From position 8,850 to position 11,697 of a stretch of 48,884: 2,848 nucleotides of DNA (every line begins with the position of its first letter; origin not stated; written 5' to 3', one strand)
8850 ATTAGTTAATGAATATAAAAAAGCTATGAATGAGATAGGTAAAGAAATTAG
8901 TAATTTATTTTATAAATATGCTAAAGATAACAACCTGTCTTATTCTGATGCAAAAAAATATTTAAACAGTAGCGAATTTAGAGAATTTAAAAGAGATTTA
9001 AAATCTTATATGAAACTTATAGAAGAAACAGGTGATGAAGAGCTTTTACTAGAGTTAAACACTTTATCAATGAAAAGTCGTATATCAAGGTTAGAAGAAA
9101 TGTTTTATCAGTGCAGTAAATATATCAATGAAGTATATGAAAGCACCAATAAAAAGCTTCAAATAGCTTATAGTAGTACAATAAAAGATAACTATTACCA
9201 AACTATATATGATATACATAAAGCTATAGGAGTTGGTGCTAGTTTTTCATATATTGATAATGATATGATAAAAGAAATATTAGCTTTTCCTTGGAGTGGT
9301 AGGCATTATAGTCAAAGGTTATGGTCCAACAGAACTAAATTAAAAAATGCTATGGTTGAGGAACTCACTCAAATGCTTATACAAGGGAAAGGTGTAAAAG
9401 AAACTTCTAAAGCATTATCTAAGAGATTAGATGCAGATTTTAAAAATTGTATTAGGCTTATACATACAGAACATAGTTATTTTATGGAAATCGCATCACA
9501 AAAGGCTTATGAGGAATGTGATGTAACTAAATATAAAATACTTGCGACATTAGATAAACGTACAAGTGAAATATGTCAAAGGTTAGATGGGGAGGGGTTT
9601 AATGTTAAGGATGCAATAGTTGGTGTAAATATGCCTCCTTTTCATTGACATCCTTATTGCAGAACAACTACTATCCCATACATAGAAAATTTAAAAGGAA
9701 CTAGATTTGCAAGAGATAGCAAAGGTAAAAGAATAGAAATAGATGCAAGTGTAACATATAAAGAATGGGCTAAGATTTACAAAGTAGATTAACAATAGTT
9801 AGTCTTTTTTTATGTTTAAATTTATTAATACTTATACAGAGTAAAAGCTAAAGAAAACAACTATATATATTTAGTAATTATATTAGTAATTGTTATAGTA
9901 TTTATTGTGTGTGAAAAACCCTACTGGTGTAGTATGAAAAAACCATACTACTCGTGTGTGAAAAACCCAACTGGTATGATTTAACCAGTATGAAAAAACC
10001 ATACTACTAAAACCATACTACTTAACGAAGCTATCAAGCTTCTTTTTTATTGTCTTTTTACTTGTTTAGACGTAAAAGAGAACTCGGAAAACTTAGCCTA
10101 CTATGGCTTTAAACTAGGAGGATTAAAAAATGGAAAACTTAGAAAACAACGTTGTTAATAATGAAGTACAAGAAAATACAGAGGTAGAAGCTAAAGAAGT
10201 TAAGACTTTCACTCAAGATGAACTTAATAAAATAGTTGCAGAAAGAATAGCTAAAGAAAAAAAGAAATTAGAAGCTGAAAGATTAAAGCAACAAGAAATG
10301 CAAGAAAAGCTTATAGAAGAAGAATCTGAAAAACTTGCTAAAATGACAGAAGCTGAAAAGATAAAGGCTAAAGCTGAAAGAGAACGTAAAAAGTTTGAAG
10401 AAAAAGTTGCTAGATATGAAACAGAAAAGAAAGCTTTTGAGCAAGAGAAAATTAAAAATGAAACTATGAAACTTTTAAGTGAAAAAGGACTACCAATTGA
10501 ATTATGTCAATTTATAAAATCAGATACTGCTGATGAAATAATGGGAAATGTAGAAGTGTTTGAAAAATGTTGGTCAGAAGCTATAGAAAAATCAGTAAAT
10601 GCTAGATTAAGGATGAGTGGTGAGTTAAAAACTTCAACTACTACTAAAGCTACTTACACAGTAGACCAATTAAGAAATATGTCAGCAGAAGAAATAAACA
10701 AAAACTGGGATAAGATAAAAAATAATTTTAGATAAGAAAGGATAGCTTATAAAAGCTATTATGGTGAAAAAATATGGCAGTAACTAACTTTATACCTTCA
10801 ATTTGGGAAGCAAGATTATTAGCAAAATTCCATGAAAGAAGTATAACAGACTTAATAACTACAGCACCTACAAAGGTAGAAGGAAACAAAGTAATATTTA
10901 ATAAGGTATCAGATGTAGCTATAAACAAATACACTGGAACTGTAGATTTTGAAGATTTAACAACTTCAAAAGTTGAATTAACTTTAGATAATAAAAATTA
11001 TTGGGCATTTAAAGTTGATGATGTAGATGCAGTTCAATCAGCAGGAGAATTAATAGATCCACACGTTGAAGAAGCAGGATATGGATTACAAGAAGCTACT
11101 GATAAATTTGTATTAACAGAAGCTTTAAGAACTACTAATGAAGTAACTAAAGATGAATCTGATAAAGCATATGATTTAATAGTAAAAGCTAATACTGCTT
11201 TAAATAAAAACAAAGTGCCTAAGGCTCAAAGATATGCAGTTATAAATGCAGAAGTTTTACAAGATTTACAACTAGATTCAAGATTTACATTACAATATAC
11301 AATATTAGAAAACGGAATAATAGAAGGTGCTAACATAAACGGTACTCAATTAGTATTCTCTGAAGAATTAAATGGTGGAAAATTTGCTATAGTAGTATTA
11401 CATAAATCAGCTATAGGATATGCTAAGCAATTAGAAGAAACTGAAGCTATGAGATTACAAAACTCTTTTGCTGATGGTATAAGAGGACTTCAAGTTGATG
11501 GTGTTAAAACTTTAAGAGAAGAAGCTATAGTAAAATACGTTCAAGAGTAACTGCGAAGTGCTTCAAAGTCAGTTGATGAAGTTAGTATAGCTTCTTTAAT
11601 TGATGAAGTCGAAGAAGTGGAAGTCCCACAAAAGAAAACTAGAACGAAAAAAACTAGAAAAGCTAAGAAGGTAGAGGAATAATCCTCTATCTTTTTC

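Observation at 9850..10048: Second iteron cluster between head genes, sharing its core with repeats inside the initiator gene 34 kb away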

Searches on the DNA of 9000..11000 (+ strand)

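Call 8: search_dna_similar(query=window:9000-11000:+, collection=phages, mode=distant, max_rows=30)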
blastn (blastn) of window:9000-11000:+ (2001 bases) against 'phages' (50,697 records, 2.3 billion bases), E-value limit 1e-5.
Records with a match: 18; places in all: 18; records where one place covers at least 80% of the query: 0.
Best place of each record, by identity: 60-80% 18.
By first word of the organism name: Bacillus 11; Clostridium 4; Staphylococcus 2; Clostridioides 1.
By host as written in the record: - 5; Bacillus thuringiensis serovar tenebrionis strain YBT-1765 2; Staphylococcus pasteuri 2; Bacillus cereus/thuringiensis group 2; Bacillus thuringiensis 4J1 2; Bacillus thuringiensis subsp. Kurstaki 2; Clostridioides difficile CD1801 1; Clostridium difficile 1; and 1 more.
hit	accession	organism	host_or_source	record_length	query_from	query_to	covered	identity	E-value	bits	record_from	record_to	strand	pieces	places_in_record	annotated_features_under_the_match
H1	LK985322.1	Clostridium phage phiCDHM19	-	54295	8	487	24%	65.2%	4e-16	93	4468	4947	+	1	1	phiCDHM19_gp4: putative head protein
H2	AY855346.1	Clostridium phage phi CD119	-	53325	8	487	24%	65.2%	4e-16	93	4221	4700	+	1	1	putative head protein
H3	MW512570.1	Clostridioides phage CD1801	Clostridioides difficile CD1801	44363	8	487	24%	65.2%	4e-16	93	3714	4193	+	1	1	capsid morphogenesis protein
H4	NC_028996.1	Clostridium phage phiCDHM19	-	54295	8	487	24%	65.2%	4e-16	93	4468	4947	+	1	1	phiCDHM19_gp4: minor head protein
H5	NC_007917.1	Clostridium phage phi CD119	Clostridium difficile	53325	8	487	24%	65.2%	4e-16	93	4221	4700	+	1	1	minor head protein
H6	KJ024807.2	Bacillus phage vB_BtS_BMBtp3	Bacillus thuringiensis serovar ...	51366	1770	1902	7%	71.6%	2e-7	64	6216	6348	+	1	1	hypothetical protein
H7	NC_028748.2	Bacillus phage vB_BtS_BMBtp3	Bacillus thuringiensis serovar ...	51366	1770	1902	7%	71.6%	2e-7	64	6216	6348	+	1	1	hypothetical protein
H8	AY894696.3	Bacillus thuringiensis phage MZTP02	-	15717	1770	1902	7%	69.9%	2e-6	61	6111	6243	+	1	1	none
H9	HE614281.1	Staphylococcus phage SpaA1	Staphylococcus pasteuri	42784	1770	1902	7%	69.9%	2e-6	61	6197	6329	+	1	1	P9: phage coat protein gp6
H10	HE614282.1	Bacillus phage BceA1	Bacillus cereus/thuringiensis group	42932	1770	1902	7%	69.9%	2e-6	61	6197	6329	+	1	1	P9: phage coat protein gp6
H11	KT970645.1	Bacillus phage phi4J1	Bacillus thuringiensis 4J1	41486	1770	1902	7%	69.9%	2e-6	61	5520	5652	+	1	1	major capsid protein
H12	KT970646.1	Bacillus phage phiS58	Bacillus cereus S58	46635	1770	1902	7%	69.9%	2e-6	61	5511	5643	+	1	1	major capsid protein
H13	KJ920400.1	Bacillus phage Waukesha92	Bacillus thuringiensis subsp. Kurstaki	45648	1770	1902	7%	69.9%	2e-6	61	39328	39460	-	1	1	coat protein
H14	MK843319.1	Bacillus phage vB_BthS-TP21T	-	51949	1770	1902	7%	69.9%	2e-6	61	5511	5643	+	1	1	hypothetical protein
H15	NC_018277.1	Staphylococcus phage SpaA1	Staphylococcus pasteuri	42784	1770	1902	7%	69.9%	2e-6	61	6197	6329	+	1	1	P9: phage coat protein gp6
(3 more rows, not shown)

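Call 40: search_rna_families(source=window, start=9700, end=10200, threshold=evalue, max_evalue=1)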
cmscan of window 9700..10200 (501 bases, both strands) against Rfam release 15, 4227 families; matches with E-value up to 1: 0.
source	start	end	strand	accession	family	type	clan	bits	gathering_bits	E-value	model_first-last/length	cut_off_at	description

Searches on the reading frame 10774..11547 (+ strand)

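Call 15: search_protein_families(library=pfam, proteins=[window:10774-11547:+], max_evalue=0.01)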
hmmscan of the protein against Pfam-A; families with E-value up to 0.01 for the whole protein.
window:10774-11547:+ (258 aa): 1 family
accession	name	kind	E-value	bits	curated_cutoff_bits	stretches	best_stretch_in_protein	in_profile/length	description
PF11651.14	P22_CoatProtein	-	0.0059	15.9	24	1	50-166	59-178/423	P22 coat protein - gene protein 5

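Call 16: search_protein_families(library=phrogs, proteins=[window:10774-11547:+], max_evalue=0.001)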
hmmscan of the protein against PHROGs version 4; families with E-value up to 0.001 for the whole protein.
window:10774-11547:+ (258 aa): 3 families
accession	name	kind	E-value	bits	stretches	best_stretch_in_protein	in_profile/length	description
phrog_267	-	head and packaging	5.7e-55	188.1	1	2-253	32-321/410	major head protein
phrog_283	-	head and packaging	1.1e-08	35.8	1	56-169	65-183/385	major head protein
phrog_3437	-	head and packaging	5e-07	30.2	1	33-220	38-252/294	major head protein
